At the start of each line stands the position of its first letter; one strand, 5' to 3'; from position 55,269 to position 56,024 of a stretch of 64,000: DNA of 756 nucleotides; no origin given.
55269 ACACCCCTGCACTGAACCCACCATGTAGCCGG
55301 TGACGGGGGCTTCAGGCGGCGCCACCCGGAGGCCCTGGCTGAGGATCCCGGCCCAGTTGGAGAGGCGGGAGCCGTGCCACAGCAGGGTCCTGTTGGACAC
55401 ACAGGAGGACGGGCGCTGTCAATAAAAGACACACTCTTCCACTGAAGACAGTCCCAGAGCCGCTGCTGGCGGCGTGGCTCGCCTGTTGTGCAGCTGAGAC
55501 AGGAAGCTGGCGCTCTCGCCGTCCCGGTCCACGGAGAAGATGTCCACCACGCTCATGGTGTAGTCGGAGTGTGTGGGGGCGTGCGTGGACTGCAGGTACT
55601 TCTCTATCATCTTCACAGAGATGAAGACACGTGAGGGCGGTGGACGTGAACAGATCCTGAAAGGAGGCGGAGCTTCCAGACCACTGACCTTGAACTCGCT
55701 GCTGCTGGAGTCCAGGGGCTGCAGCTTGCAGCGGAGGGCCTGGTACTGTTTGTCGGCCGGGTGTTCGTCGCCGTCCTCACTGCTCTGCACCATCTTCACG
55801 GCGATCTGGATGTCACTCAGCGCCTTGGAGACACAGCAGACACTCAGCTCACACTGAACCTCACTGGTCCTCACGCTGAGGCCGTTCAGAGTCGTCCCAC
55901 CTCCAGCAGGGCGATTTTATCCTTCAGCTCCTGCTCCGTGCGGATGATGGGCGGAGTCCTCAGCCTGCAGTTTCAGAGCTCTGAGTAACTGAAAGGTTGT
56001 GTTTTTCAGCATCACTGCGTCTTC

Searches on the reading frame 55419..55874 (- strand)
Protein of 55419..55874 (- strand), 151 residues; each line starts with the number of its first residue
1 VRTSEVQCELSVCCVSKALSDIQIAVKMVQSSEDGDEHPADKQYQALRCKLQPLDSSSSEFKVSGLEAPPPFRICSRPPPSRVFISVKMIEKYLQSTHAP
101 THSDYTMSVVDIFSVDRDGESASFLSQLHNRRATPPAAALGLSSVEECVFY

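Call 32: search_protein_families(library=pfam, proteins=[window:55419-55874:-], max_evalue=0.01)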
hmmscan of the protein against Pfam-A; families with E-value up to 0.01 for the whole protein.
window:55419-55874:- (151 aa): 1 family
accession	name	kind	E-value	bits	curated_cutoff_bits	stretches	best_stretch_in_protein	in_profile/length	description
PF00644.27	PARP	-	1.6e-08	34.8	26.7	1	88-132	5-50/199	Poly(ADP-ribose) polymerase catalytic domain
